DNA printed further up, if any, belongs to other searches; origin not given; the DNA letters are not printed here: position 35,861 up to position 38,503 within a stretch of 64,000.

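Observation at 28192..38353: Self-contained cassette for synthesis and lipid-carrier-mediated transfer of an unusual modified aminosugar (DPM1/ArnC-like GT2 plus YfhO-type GT-C)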

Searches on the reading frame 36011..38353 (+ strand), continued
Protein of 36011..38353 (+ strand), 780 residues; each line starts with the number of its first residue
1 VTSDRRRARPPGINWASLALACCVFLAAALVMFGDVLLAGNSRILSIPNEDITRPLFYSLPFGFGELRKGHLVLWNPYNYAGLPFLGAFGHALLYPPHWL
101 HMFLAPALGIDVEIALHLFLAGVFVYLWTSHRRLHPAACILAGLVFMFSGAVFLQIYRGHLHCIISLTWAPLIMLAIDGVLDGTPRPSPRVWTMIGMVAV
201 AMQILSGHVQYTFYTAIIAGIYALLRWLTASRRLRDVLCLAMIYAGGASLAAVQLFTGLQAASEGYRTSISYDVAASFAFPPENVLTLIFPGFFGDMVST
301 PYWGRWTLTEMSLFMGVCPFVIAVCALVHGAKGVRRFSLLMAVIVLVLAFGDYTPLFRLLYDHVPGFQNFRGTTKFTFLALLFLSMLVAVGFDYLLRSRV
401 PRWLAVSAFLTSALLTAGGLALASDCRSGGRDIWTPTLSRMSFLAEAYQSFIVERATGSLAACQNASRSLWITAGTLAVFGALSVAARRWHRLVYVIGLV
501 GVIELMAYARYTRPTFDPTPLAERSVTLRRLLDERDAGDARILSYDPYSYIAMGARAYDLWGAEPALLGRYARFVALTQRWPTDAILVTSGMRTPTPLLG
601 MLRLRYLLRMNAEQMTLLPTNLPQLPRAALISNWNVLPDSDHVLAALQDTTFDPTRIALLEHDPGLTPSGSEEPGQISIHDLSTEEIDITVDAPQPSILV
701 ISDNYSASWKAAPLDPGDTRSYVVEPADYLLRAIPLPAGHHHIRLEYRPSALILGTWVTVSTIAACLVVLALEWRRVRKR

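Call 14: find_related_loci(query=window:36011-38353:+, collection=metagenome_contigs, flank=10000)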
Query window:36011-38353:+ (780 aa) in metagenome_contigs; peptide patterns used: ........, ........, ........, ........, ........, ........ (x = any residue, [..] = any of these).
137 stretches matched a pattern; 5 encode a relative of the query (tblastn E <= 1e-3); 5 distinct loci.
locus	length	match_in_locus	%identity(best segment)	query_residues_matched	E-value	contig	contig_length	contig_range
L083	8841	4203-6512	67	6-775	0e+0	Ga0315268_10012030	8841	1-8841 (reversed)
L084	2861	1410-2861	68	19-505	0e+0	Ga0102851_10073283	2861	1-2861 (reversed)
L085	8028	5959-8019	48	24-711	0e+0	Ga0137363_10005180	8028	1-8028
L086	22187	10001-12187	48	24-753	0e+0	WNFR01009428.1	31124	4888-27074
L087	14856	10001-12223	25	69-778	5e-37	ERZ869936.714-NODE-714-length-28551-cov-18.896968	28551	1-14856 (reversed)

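Call 15: find_encoding_contigs(protein=P0006, flank=10000, max_places=1)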
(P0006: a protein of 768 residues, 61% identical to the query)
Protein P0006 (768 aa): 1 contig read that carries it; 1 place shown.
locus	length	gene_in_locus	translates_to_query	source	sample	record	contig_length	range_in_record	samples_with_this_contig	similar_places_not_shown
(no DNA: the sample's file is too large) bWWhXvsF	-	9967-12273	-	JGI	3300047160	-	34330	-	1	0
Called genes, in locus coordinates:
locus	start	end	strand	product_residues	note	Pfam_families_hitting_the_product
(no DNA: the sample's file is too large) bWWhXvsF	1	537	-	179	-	?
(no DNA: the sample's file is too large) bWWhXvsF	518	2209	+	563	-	-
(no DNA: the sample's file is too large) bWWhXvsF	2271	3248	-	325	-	PF03320:FBPase_glpX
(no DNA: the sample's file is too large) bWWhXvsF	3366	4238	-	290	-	PF00378:ECH_1, PF16113:ECH_2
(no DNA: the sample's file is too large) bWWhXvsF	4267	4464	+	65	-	-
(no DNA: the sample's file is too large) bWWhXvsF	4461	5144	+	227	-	PF00702:Hydrolase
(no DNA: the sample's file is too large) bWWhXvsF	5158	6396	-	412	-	PF00657:Lipase_GDSL, PF13472:Lipase_GDSL_2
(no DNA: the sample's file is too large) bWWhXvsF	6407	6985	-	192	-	PF00132:Hexapep (weak), PF25084:LbH_EIF2B (faint), PF25087:GMPPB_C (faint), PF14602:Hexapep_2 (faint), PF00132:Hexapep (weak)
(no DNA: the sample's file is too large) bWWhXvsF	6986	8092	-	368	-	PF01041:DegT_DnrJ_EryC1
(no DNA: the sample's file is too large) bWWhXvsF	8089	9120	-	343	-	PF01408:GFO_IDH_MocA, PF02894:GFO_IDH_MocA_C, PF22725:GFO_IDH_MocA_C3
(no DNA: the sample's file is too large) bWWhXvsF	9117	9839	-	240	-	PF00535:Glycos_transf_2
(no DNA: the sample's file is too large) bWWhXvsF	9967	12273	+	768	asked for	PF09586:YfhO (faint)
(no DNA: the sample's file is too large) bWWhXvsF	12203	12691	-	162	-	-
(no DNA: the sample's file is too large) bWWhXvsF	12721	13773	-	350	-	PF02771:Acyl-CoA_dh_N, PF00441:Acyl-CoA_dh_1, PF08028:Acyl-CoA_dh_2 (weak)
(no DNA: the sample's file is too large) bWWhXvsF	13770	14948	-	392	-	PF02771:Acyl-CoA_dh_N, PF02770:Acyl-CoA_dh_M, PF00441:Acyl-CoA_dh_1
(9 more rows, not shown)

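Call 16: find_encoding_contigs(protein=P0008, flank=10000, max_places=1)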
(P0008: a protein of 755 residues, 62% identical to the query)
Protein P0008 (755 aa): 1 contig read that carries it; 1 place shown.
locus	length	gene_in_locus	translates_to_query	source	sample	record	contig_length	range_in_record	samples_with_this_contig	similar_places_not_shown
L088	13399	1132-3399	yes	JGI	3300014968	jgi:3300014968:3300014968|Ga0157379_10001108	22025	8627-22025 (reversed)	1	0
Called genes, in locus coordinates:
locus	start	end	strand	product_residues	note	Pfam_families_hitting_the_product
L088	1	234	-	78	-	?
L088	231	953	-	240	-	PF00535:Glycos_transf_2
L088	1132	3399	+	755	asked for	-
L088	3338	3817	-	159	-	-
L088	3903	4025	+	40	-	-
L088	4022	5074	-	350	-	PF02771:Acyl-CoA_dh_N, PF00441:Acyl-CoA_dh_1, PF08028:Acyl-CoA_dh_2 (weak)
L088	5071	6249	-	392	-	PF02771:Acyl-CoA_dh_N, PF02770:Acyl-CoA_dh_M, PF00441:Acyl-CoA_dh_1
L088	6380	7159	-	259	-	PF02798:GST_N, PF13409:GST_N_2, PF13417:GST_N_3, PF13410:GST_C_2 (weak)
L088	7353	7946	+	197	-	PF13618:Gluconate_2-dh3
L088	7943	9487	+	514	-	PF00732:GMC_oxred_N, PF00890:FAD_binding_2 (faint), PF01266:DAO (faint), PF05199:GMC_oxred_C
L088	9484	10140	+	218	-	PF00440:TetR_N, PF13977:TetR_C_6, PF17940:TetR_C_31 (weak)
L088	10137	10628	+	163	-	PF01243:PNPOx_N (weak), PF12900:Pyridox_ox_2 (weak)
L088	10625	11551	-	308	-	PF00296:Bac_luciferase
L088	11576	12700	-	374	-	PF01436:NHL (faint), PF03022:MRJP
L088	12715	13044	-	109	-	PF01906:YbjQ_1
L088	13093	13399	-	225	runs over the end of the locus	-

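Call 17: find_encoding_contigs(protein=P0014, flank=10000, max_places=1)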
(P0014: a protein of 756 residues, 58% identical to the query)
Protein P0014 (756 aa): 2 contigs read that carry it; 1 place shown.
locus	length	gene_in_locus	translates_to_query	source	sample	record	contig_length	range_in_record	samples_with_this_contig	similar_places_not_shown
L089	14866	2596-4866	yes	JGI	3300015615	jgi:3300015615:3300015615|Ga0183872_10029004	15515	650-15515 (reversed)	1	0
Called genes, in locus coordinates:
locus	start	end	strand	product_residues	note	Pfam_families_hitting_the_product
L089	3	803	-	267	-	?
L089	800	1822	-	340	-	PF01408:GFO_IDH_MocA, PF03447:NAD_binding_3 (weak), PF03807:F420_oxidored (weak), PF02894:GFO_IDH_MocA_C, PF22725:GFO_IDH_MocA_C3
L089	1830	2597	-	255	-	PF00535:Glycos_transf_2, PF13641:Glyco_tranf_2_3 (weak)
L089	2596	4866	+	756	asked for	PF09586:YfhO (faint)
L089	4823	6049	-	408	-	PF00657:Lipase_GDSL (faint), PF13472:Lipase_GDSL_2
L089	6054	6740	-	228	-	PF00881:Nitroreductase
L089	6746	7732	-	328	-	PF00296:Bac_luciferase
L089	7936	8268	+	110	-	PF02604:PhdYeFM_antitox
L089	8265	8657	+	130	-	PF01850:PIN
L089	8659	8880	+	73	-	-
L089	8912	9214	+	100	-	-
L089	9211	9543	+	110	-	PF01850:PIN (weak)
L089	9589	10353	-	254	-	PF00106:adh_short, PF01370:Epimerase (weak), PF08659:KR, PF13561:adh_short_C2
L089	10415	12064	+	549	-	PF00501:AMP-binding, PF13193:AMP-binding_C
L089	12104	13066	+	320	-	PF04616:Glyco_hydro_43 (faint)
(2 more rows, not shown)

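Call 19: search_solved_structures(query=A1, max_evalue=1)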
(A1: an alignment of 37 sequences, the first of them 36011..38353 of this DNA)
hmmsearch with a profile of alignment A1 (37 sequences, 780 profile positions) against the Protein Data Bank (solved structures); distinct sequences matched with E-value up to 1: 2.
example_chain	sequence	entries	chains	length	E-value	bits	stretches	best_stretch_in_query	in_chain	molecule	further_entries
9har_AA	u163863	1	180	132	0.18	13.3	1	649-709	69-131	Coat protein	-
5xj5_A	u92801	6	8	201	0.76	11.2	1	103-155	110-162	Glycerol-3-phosphate acyltransferase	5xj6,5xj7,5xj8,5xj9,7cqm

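Call 43: predict_structure(alignment_id=A1)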
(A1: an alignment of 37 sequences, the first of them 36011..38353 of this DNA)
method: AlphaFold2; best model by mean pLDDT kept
length: 780 residues; sequences in the alignment: 37
mean_pLDDT: 91.0   pTM: 0.91
mean pLDDT of the five models: 91.0, 90.0, 89.2, 88.5, 87.4
residues with pLDDT >= 90: 587; 70-90: 161; 50-70: 12; < 50: 20
segments of 3 or more residues with pLDDT < 50: 1-10, 444-453
pLDDT, mean of each block of 10 residues (from residue 1): 40 82 98 95 89 81 93 93 89 91 93 96 97 95 96 86 92 96 82 97 92 95 91 88 97 95 84 87 93 87 81 95 97 93 97 93 91 91 98 97 97 97 93 85 51 64 93 97 97 97 95 91 94 95 87 93 84 95 86 91 95 89 95 95 96 95 89 89 95 96 96 92 96 96 96 97 96 89
secondary structure, 60 per line:
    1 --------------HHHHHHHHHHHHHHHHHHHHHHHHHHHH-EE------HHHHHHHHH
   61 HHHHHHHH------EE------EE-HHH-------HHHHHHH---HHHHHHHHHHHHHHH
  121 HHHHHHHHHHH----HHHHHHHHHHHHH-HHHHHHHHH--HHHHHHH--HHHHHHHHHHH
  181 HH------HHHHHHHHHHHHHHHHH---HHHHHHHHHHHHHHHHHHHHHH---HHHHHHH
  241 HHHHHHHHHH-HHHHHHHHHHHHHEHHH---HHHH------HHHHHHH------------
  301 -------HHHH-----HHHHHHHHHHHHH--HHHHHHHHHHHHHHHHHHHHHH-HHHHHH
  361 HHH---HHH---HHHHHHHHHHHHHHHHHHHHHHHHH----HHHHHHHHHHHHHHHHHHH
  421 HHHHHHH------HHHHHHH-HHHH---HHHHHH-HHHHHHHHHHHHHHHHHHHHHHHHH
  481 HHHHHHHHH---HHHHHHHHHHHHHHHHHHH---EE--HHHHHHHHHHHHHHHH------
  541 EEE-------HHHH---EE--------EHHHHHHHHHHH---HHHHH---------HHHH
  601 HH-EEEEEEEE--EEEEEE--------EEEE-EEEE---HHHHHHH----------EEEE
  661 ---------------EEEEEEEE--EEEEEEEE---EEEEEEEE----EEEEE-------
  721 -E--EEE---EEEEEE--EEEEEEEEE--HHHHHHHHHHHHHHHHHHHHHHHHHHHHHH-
elements in order (helices of 4 or more, strands of 3 or more residues): H15-42 H52-68 H96-102 H106-131 H136-148 H150-158 H161-167 H170-182 H189-205 H209-230 H234-250 H252-264 H272-275 H282-288 H308-311 H317-329 H332-353 H355-363 H373-397 H402-427 H434-440 H442-445 H449-454 H456-489 H493-511 H519-534 E541-543 H551-554 H569-579 H583-587 H597-602 E604-611 E614-619 E628-631 E633-636 H640-646 E657-660 E676-683 E686-693 E697-704 E709-713 E725-727 E731-736 E739-747 H750-779
